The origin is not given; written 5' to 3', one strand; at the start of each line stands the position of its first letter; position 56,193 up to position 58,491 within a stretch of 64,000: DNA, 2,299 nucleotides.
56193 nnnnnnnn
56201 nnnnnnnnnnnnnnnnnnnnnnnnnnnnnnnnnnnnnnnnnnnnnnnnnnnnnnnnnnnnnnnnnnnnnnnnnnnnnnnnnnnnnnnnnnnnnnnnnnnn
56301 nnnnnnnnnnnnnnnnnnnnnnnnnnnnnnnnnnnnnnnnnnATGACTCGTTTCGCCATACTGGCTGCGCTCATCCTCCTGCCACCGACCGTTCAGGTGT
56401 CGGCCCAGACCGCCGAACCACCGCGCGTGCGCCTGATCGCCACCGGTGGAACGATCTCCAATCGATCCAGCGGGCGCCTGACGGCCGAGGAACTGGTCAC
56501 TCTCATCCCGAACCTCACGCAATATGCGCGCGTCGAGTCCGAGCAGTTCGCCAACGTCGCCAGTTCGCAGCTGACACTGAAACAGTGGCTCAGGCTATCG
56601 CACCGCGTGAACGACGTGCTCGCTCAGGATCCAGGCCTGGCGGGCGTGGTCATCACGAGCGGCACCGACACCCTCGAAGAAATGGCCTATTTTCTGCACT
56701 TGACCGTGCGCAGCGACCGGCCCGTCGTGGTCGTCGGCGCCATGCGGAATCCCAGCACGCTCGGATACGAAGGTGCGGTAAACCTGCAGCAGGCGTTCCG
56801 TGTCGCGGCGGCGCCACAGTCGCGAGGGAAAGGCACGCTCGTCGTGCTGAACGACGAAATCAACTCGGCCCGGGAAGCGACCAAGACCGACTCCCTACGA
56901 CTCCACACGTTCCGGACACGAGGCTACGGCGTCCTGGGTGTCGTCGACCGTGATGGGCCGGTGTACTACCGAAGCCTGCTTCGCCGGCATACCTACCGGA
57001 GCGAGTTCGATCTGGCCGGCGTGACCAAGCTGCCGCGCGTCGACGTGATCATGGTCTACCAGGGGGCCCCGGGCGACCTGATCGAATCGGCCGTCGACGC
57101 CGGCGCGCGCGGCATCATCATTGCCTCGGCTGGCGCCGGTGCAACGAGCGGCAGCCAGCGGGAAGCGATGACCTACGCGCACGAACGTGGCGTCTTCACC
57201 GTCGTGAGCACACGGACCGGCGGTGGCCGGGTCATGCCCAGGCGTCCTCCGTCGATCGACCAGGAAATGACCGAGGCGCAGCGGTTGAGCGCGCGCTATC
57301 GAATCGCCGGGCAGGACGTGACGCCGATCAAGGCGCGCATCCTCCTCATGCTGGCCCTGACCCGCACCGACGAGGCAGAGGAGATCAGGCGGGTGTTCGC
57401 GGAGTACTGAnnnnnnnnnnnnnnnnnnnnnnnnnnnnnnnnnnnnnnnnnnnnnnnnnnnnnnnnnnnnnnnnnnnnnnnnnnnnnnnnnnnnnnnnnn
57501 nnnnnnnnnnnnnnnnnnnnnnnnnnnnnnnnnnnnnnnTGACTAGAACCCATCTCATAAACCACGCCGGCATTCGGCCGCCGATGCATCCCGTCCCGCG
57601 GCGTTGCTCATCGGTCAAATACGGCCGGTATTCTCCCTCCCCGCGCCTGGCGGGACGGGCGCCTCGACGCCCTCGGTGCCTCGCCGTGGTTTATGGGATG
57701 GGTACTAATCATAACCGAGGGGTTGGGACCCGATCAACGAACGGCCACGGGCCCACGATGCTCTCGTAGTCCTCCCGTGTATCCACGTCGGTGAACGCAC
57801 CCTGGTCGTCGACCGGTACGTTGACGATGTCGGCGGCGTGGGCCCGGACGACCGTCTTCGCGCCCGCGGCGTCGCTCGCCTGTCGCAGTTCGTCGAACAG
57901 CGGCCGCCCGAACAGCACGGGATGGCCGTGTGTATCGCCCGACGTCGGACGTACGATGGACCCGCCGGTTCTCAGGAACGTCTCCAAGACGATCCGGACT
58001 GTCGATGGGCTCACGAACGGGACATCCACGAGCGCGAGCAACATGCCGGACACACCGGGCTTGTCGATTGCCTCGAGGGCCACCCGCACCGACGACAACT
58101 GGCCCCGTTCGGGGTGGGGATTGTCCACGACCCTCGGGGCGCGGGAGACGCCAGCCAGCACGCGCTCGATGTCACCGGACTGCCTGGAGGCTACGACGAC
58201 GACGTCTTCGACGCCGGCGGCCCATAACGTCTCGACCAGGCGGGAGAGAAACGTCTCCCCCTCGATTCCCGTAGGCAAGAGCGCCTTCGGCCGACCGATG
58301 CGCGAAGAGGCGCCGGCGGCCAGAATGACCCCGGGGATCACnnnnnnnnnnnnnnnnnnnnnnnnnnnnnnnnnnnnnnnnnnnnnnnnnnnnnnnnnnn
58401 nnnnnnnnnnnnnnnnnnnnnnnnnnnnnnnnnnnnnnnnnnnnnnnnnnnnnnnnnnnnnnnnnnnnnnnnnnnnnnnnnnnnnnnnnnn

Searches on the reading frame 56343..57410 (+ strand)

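Call 30: search_protein_families(library=pfam, proteins=[window:56343-57410:+], max_evalue=0.01)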
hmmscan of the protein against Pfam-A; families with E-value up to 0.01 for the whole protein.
window:56343-57410:+ (355 aa): 2 families
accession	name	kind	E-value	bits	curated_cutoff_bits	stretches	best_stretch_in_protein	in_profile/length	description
PF00710.25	Asparaginase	-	3.9e-51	173.8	22.5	1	28-210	1-189/193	Asparaginase, N-terminal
PF17763.6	Asparaginase_C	-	4.4e-28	98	34.6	1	232-352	1-114/114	Glutaminase/Asparaginase C-terminal domain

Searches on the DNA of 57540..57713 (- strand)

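Call 36: search_dna_similar(query=window:57540-57713:-, collection=plasmids, mode=distant, max_evalue=0.001, max_rows=30)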
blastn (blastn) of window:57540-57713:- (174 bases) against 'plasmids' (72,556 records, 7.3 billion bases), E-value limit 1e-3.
No match.

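Call 37: search_dna_similar(query=window:57540-57713:-, collection=phages, mode=distant, max_evalue=0.001, max_rows=20)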
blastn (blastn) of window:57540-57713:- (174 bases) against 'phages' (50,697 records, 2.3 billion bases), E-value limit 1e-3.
No match.

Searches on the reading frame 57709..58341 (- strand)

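Call 30: search_protein_families(library=pfam, proteins=[window:57709-58341:-], max_evalue=0.01)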
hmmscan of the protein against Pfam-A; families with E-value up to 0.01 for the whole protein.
window:57709-58341:- (210 aa): 2 families
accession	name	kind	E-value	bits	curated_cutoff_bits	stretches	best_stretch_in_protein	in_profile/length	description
PF12804.13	NTP_transf_3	-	5.6e-36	124.6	27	1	4-168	1-157/160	MobA-like NTP transferase domain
PF01128.25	IspD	-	0.0088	16.3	27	0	5-94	4-90/221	2-C-methyl-D-erythritol 4-phosphate cytidylyltransferase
